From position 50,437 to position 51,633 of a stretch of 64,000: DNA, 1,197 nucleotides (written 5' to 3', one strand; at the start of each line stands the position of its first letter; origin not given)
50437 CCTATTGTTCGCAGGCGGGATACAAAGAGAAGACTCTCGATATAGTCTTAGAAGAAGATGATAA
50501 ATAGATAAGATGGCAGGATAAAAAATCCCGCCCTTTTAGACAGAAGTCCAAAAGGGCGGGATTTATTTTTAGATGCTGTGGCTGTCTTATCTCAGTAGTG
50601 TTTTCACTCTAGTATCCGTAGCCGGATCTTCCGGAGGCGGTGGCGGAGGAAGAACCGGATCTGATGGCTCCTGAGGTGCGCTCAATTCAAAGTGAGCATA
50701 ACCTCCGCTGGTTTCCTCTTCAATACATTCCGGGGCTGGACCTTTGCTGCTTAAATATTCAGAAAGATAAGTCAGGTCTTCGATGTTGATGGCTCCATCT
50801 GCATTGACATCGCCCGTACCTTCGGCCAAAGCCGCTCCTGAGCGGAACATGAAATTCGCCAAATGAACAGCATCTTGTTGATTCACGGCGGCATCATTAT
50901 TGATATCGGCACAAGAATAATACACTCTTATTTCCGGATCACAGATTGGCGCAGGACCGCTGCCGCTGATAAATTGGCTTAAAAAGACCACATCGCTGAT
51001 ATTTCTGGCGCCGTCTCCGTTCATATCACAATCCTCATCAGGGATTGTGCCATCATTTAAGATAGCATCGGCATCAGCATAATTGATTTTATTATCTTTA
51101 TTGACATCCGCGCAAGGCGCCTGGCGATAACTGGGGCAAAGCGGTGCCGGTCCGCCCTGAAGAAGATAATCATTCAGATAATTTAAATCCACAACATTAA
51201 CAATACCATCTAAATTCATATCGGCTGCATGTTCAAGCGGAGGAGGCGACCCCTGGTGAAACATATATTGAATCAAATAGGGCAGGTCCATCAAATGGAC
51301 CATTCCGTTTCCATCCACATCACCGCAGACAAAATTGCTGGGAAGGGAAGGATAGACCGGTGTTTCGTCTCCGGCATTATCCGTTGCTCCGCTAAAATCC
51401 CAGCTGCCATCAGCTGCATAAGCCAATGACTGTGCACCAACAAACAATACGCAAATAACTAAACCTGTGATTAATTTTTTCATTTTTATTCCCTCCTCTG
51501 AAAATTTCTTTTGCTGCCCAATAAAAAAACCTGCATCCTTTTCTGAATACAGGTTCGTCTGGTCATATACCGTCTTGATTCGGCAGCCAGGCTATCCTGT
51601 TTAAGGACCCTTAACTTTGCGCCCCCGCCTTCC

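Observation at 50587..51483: Dockerin-only secreted protein as the riboswitch-controlled cargo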

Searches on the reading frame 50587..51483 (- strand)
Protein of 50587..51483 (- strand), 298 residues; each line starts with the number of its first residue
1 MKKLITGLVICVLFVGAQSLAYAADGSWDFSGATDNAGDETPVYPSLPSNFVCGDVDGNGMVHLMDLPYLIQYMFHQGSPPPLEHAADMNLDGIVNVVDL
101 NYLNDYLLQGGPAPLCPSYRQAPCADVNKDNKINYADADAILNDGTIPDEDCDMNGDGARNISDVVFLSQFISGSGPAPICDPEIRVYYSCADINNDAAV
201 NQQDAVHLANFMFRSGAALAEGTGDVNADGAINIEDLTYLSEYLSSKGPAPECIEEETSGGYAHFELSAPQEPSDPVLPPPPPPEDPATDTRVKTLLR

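Call 4: search_protein_families(library=pfam, proteins=[window:50587-51483:-], max_evalue=10)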
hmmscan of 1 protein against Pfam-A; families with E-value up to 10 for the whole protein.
window:50587-51483:- (298 aa): 7 families
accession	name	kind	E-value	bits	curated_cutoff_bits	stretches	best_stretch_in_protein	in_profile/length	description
PF00404.24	Dockerin_1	-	1e-22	80.5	22.9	4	54-108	2-57/57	Dockerin type I domain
PF13499.12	EF-hand_7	-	1e-06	29.4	30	1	152-204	11-61/67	EF-hand domain pair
PF08868.15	YugN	-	0.021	15.2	25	1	18-78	21-84/130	YugN-like family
PF19450.4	DUF5988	-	0.036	14.5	27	1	107-135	8-36/70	Family of unknown function (DUF5988)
PF13405.12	EF-hand_6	-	0.052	13.7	25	0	55-72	10-27/30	EF-hand domain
PF00036.39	EF-hand_1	-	0.1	12.6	25.4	0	125-137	9-21/29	EF hand domain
PF13202.12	EF-hand_5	-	7.6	6.7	25.9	0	124-134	7-17/25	EF hand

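Call 5: search_protein_families(library=ncbifam, proteins=[window:50587-51483:-], max_evalue=1)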
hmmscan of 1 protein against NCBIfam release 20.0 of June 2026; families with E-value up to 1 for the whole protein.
window:50587-51483:- (298 aa): 3 families
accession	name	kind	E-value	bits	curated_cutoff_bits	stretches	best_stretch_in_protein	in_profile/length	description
NF049990.1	CellobisidaseCelK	equivalog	2.6e-10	39.1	1700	2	192-245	830-883/889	cellulose 1,4-beta-cellobiosidase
NF041540.1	dockerin_GC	domain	1.8e-05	25.1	29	2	125-174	3-66/67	GC-type dockerin domain-anchored protein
NF045500.1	Omp28_seleno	equivalog_domain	0.0023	17.3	200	1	54-108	322-376/377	Omp28-related selenoprotein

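Call 6: find_homologous_proteins(query=window:50587-51483:-)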
Query window:50587-51483:- (298 aa): 14 proteins with E <= 0.001 among 3187 candidates.
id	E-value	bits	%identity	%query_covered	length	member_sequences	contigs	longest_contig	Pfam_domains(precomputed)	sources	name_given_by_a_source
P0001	1.1e-200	683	100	100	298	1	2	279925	PF00404.25,PF13499.13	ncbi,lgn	-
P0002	1.0e-15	76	53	21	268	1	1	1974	PF00404.25,PF05048.20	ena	-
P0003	2.7e-13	68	48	29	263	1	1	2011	-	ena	-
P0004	1.1e-12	66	39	39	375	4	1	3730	PF00404.25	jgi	jgi:hypothetical protein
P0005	6.8e-11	60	39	37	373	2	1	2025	PF00404.25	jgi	jgi:hypothetical protein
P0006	4.6e-7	48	22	58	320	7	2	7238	PF00404.25,PF13499.13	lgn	-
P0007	5.3e-6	44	48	20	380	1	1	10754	PF00404.25,PF07995.18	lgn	-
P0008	1.4e-5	43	33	34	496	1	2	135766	PF24996.1,PF07646.22,PF13964.13,PF24681.2,PF13415.13,PF00404.25,PF24981.2,PF01344.32,PF25210.2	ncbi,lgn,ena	-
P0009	3.4e-5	41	43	23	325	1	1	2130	PF00404.25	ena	-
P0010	3.7e-5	41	39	22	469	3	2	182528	PF00404.25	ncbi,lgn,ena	-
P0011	4.4e-5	41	34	31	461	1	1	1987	PF00404.25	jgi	jgi:hypothetical protein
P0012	5.3e-5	41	46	22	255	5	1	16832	PF00404.25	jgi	jgi:hypothetical protein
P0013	7.7e-5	40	46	21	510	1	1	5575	PF18560.8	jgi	-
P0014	9.3e-5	40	43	20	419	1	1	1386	PF00404.25,PF07995.18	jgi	jgi:glucose/arabinose dehydrogenase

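Call 7: find_encoding_contigs(protein=P0001, flank=10000, max_places=4)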
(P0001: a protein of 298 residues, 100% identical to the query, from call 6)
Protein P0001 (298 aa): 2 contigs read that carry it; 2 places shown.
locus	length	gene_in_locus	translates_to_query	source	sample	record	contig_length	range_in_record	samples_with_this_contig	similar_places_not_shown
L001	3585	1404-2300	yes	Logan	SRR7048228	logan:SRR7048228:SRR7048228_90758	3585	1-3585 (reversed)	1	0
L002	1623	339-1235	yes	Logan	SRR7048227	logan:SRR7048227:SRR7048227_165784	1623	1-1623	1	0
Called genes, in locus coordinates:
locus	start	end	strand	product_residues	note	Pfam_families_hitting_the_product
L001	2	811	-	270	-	?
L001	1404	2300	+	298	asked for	PF00404:Dockerin_1, PF13499:EF-hand_7 (faint), PF00404:Dockerin_1 (weak)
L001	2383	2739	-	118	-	-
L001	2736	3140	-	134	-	-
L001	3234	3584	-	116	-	?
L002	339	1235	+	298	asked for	PF00404:Dockerin_1, PF13499:EF-hand_7 (faint), PF00404:Dockerin_1 (weak)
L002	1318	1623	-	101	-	?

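Call 9: find_related_loci(query=window:50587-51483:-, collection=genome_contigs, flank=10000)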
Query window:50587-51483:- (298 aa) in genome_contigs; peptide patterns used: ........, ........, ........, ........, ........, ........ (x = any residue, [..] = any of these).
50 stretches matched a pattern, but none encodes a relative of the query by tblastn (E <= 1e-3).

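Call 10: list_cluster_members(proteins=[P0001])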
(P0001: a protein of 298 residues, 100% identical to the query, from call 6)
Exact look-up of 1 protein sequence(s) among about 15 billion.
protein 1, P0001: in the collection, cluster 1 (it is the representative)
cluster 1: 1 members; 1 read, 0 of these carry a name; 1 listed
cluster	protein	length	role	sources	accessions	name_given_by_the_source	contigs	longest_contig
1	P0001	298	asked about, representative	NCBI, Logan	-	-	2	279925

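Call 30: predict_structure(alignment_id=A1)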
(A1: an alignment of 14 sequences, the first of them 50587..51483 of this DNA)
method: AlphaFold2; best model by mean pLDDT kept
length: 298 residues; sequences in the alignment: 14
mean_pLDDT: 56.9   pTM: 0.37
mean pLDDT of the five models: 56.9, 56.5, 56.2, 56.2, 54.9
residues with pLDDT >= 90: 63; 70-90: 17; 50-70: 53; < 50: 165
segments of 3 or more residues with pLDDT < 50: 26-44, 120-128, 131-143, 145-156, 158-192, 214-276, 291-294, 296-298
pLDDT, mean of each block of 10 residues (from residue 1): 66 63 48 45 59 93 97 95 93 95 97 78 44 45 46 46 43 37 28 63 68 42 32 39 44 32 31 43 50 39
secondary structure, 60 per line:
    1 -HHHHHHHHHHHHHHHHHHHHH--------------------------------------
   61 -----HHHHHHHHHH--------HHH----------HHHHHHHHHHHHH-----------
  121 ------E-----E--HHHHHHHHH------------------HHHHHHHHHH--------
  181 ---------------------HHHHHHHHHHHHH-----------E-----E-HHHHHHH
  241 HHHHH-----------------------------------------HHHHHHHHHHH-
elements in order: H2-22 H66-75 H97-109 H136-144 H163-172 H202-214 H234-245 H287-297

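Call 35: fold_search(model_id=the predicted structure, library=pdb)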
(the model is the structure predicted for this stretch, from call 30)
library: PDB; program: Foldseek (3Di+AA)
matches with E <= 10: 28; with E <= 0.001: 0
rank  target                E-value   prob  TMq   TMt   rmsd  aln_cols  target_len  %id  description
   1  8x39_A                1.8e-02  1.00  0.21  0.42  12.4       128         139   23  Crystal structure of cellulosomal double-dockerin module of Clo1313_0689 from Clostridium thermocellum (released 2024-04-03)
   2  4fl4_D                3.3e-02  1.00  0.18  0.79   1.4        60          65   38  Scaffoldin conformation and dynamics revealed by a ternary complex from the Clostridium thermocellum cellulosome (released 2012-06-27)
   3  4fl4_G                4.8e-02  1.00  0.21  0.85   1.6        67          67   34  Scaffoldin conformation and dynamics revealed by a ternary complex from the Clostridium thermocellum cellulosome (released 2012-06-27)
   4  4fl4_A                5.7e-02  1.00  0.21  0.83   1.7        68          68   35  Scaffoldin conformation and dynamics revealed by a ternary complex from the Clostridium thermocellum cellulosome (released 2012-06-27)
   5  8x39_B                6.7e-02  0.96  0.21  0.41  18.4       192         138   19  Crystal structure of cellulosomal double-dockerin module of Clo1313_0689 from Clostridium thermocellum (released 2024-04-03)
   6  4fl4_J                7.5e-02  1.00  0.19  0.80   1.5        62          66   37  Scaffoldin conformation and dynamics revealed by a ternary complex from the Clostridium thermocellum cellulosome (released 2012-06-27)
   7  4uyp_B                7.9e-02  1.00  0.20  0.71   3.6        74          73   31  High resolution structure of the third cohesin ScaC in complex with the ScaB dockerin with a mutation in the N-termina (released 2015-04-15)
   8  4dh2_D                8.8e-02  1.00  0.19  0.75   1.8        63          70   32  Crystal structure of Coh-OlpC(Cthe_0452)-Doc435(Cthe_0435) complex: A novel type I Cohesin-Dockerin complex from Clost (released 2012-11-28)
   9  3ul4_B                1.1e-01  1.00  0.18  0.79   1.8        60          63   33  Crystal structure of Coh-OlpA(Cthe_3080)-Doc918(Cthe_0918) complex: A novel type I Cohesin-Dockerin complex from Clost (released 2012-11-28)
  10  6kge_B                1.5e-01  1.00  0.19  0.83   1.8        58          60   31  Crystal structure of CaDoc0917(R16D)-CaCohA2 complex at pH 5.5 (released 2020-07-08)
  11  8x3a_MODEL_1_A        1.5e-01  0.87  0.22  0.37  15.9       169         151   21  Solution NMR structure of cellulosomal double-dockerin module of Clo1313_0689 from Clostridium thermocellum (released 2024-04-03)
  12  4uyq_B                1.6e-01  1.00  0.19  0.69   2.2        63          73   33  High resolution structure of the third cohesin ScaC in complex with the ScaB dockerin with a mutation in the C-termina (released 2015-04-15)
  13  6kgf_B                1.8e-01  1.00  0.19  0.83   1.7        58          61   31  Crystal structure of CaDoc0917(R16D)-CaCohA2 complex at pH 8.2 (released 2020-07-08)
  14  5lxv_B                2.4e-01  0.99  0.19  0.76   2.3        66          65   36  Crystal structure of Ruminococcus flavefaciens scaffoldin C cohesin in complex with a dockerin from an uncharacterized (released 2016-10-19)
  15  6kgc_B                2.5e-01  1.00  0.18  0.82   1.8        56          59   30  Crystal structure of CaDoc0917(R49D)-CaCohA2 complex at pH 5.4 (released 2020-07-08)
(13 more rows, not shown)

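Call 60: search_protein_representatives(protein=window:50587-51483:-)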
Query: 298 residues. Proteins with E-value up to 0.001 (for the whole library): 10349; up to 1e-10: 633; up to 1e-30: 28. The best 150 are listed.
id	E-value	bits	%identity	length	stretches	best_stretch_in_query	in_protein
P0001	3.6e-201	683.4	100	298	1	1-298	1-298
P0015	1.2e-93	330.3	43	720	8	52-258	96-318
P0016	3.7e-89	315.6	40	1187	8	45-254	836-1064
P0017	7.5e-79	281.7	37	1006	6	46-254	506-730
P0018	8.2e-57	209.3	37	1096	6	86-252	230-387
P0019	7.5e-56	206.2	42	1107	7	85-252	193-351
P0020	4.9e-50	187.1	36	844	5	53-247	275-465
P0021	1.1e-49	186.0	38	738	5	42-117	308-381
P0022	1.1e-47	179.3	40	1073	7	49-241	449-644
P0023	2.1e-46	175.2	37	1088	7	153-253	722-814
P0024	4.2e-45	170.9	43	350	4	88-251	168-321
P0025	3.0e-44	168.1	42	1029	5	49-147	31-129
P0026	9.3e-44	166.5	37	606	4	50-157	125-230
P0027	1.1e-43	166.2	34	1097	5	52-260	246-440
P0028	2.7e-43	164.9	39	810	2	34-253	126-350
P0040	2.6e-32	128.9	33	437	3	42-256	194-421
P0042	2.1e-30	122.6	38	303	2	51-261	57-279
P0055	5.4e-26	108.1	43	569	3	47-124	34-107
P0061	2.1e-24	102.9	36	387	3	48-253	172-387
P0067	8.8e-24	100.9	35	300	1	52-252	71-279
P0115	3.8e-18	82.3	35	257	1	47-255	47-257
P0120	5.9e-18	81.7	29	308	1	4-254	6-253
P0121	6.7e-18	81.5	33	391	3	50-251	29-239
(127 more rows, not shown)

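Call 63: find_homologous_proteins(query=A2, max_evalue=1e-10)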
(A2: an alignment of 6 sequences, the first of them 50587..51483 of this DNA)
Query A2 (6 sequences) (298 aa, profile of the alignment): 32 proteins with E <= 1e-10 among 8000 candidates.
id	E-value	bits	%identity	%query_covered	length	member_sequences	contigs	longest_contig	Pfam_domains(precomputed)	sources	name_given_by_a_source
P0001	1.5e-106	374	100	100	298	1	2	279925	PF00404.25,PF13499.13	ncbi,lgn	-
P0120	1.1e-97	344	28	85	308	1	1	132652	PF00404.25,PF13499.13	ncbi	ncbi:MAG: dockerin type I domain-containing protein [Candidatus Omnitrophota bacterium]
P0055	6.2e-44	168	46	22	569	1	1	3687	PF00404.25,PF00963.25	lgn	-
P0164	6.3e-42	162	30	54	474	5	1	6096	PF13405.13,PF00404.25,PF13499.13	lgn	-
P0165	3.9e-38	149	27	70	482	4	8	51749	PF00404.25,PF13499.13,PF00036.39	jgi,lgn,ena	-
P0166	2.3e-37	147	27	70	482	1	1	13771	PF00404.25,PF13499.13,PF00036.39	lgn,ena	-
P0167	3.7e-37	146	28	64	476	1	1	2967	PF00404.25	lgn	-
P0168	2.0e-20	91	34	23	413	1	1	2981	PF00404.25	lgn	-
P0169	1.7e-18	85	45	22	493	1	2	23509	PF00404.25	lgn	-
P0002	6.4e-17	80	53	21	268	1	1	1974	PF00404.25,PF05048.20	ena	-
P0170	3.7e-15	74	28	41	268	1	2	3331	PF13405.13,PF00404.25,PF13499.13,PF13202.13,PF00036.39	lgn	-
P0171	1.1e-14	72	42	22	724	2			PF00246.30,PF00404.25,PF20773.6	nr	nr:immune inhibitor A [candidate division Zixibacteria bacterium]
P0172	1.9e-14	71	55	21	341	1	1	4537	PF00404.25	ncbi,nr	ncbi:MAG TPA: dockerin type I repeat-containing protein, partial [Thermoanaerobaculia bacterium]|nr:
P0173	2.5e-14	71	34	35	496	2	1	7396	PF00404.25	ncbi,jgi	jgi:hypothetical protein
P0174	3.2e-14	71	36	35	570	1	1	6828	PF00404.25,PF06739.18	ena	-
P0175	1.1e-13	69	44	22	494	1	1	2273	PF00404.25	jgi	jgi:hypothetical protein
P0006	1.2e-13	69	22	58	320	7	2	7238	PF00404.25,PF13499.13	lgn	-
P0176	3.0e-13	67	40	29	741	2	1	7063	PF00404.25,PF13088.13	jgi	jgi:hypothetical protein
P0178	6.7e-13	66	37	15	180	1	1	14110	PF00404.25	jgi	-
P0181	3.8e-12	64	44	21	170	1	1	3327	PF00404.25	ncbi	-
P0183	9.0e-12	63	39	27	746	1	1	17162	PF17900.7,PF00404.25,PF05345.19,PF01433.27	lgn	-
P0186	1.8e-11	62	38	21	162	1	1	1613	PF00404.25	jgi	jgi:hypothetical protein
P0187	2.8e-11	61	41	23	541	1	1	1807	PF13715.13,PF00404.25,PF13620.13,PF22904.4,PF17210.10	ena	-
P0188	6.7e-11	60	41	23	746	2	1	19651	PF17900.7,PF00404.25,PF05345.19,PF01433.27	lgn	-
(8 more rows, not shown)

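Call 64: find_encoding_contigs(protein=P0120, flank=6000, max_places=3)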
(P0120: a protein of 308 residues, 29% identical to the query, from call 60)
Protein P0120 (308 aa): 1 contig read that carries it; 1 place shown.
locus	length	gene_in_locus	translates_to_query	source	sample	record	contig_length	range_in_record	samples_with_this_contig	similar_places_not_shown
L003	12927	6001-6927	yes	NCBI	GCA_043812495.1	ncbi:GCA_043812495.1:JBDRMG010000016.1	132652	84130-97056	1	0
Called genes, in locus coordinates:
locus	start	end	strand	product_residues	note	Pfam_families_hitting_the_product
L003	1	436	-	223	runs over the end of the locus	PF01863:YgjP-like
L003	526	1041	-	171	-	-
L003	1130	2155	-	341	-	PF07238:PilZ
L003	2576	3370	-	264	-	PF12705:PDDEXK_1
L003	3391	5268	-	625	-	PF05170:AsmA, PF05359:DUF748, PF13116:YhdP, PF01203:T2SSN (faint), PF05170:AsmA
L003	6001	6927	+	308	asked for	PF13499:EF-hand_7 (faint), PF00404:Dockerin_1 (weak)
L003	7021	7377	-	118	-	-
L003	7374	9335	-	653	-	PF00515:TPR_1 (weak), PF00515:TPR_1 (weak), PF13424:TPR_12 (weak), PF00515:TPR_1, PF07719:TPR_2 (weak), PF13181:TPR_8 (weak), PF13414:TPR_11, PF13432:TPR_16, +16 more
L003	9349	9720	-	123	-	-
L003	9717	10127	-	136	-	-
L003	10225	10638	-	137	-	-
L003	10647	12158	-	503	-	PF01875:Memo, PF01871:AMMECR1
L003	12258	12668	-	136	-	PF00072:Response_reg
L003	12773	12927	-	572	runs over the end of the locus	PF00999:Na_H_Exchanger, PF00359:PTS_EIIA_2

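Call 65: find_encoding_contigs(protein=P0165, flank=4000, max_places=4)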
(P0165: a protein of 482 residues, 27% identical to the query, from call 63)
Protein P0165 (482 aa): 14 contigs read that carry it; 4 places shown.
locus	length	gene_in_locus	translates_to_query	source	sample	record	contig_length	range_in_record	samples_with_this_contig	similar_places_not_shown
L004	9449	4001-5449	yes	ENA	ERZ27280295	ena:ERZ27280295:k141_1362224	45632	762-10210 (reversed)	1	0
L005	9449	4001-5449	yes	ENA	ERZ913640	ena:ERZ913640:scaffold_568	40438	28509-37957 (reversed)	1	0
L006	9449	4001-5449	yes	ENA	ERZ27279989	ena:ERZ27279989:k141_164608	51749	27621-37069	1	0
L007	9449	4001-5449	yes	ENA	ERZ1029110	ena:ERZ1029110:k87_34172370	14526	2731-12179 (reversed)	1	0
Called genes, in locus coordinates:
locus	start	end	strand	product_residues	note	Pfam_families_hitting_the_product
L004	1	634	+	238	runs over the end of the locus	PF02146:SIR2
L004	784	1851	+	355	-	PF00318:Ribosomal_S2, PF07498:Rho_N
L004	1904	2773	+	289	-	PF25025:EF-Ts_N, PF00889:EF_TS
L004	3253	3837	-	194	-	PF01205:Impact_N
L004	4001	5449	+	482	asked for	PF00036:EF-hand_1 (faint), PF00404:Dockerin_1, PF13499:EF-hand_7 (faint), PF00404:Dockerin_1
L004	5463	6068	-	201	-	PF00440:TetR_N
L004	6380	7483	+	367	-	-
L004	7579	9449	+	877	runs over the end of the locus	?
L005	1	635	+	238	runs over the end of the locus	PF02146:SIR2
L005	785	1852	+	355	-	PF00318:Ribosomal_S2, PF07498:Rho_N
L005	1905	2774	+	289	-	PF25025:EF-Ts_N, PF00889:EF_TS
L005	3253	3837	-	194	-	PF01205:Impact_N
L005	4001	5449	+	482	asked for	PF00036:EF-hand_1 (faint), PF00404:Dockerin_1, PF13499:EF-hand_7 (faint), PF00404:Dockerin_1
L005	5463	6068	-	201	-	PF00440:TetR_N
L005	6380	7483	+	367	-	-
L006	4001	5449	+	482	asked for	PF00036:EF-hand_1 (faint), PF00404:Dockerin_1, PF13499:EF-hand_7 (faint), PF00404:Dockerin_1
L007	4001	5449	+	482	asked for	PF00036:EF-hand_1 (faint), PF00404:Dockerin_1, PF13499:EF-hand_7 (faint), PF00404:Dockerin_1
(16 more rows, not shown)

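Call 72: list_cluster_members(proteins=[P0115, P0042, P0040, P0067, P0024, P0015, P0016, P0017, P0061, P0121])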
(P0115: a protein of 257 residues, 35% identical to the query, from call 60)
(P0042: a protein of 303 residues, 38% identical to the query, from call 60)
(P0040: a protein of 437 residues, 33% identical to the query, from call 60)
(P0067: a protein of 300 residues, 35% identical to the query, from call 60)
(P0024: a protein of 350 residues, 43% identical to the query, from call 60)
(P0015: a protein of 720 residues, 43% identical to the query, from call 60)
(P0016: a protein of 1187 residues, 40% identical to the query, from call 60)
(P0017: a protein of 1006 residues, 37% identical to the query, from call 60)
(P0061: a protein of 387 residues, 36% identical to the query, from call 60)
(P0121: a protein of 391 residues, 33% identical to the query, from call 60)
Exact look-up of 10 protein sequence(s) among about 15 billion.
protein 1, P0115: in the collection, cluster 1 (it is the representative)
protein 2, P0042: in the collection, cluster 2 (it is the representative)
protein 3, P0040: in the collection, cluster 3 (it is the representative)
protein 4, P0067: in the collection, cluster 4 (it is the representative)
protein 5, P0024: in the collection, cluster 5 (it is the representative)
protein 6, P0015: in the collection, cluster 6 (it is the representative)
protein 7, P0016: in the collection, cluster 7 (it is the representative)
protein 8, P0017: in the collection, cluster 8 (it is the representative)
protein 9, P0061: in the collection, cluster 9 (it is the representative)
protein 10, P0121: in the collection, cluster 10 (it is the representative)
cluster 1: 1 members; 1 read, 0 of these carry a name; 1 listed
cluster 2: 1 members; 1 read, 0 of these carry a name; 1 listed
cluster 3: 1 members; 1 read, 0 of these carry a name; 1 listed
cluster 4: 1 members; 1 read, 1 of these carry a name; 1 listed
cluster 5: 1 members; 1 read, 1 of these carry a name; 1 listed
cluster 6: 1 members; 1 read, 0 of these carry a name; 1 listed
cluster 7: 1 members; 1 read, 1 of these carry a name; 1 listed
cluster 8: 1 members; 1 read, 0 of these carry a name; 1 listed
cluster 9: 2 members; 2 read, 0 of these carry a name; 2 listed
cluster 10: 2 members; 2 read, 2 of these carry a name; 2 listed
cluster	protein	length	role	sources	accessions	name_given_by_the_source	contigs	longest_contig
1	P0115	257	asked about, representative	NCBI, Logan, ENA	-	-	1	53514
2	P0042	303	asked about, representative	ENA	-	-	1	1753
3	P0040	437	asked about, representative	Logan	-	-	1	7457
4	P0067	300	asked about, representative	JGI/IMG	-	cytoskeletal protein CcmA (bactofilin family)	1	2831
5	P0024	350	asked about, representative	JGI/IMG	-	hypothetical protein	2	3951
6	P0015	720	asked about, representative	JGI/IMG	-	-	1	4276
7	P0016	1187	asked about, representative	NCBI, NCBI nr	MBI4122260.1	MAG: peptidoglycan-binding protein [Parcubacteria group bacterium] | peptidoglycan-binding protein [Parcubacteria group bacterium]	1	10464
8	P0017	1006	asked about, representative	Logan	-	-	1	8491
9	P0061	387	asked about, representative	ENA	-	-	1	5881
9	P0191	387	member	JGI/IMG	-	-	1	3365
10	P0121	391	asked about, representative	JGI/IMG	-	hypothetical protein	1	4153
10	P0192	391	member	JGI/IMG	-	hypothetical protein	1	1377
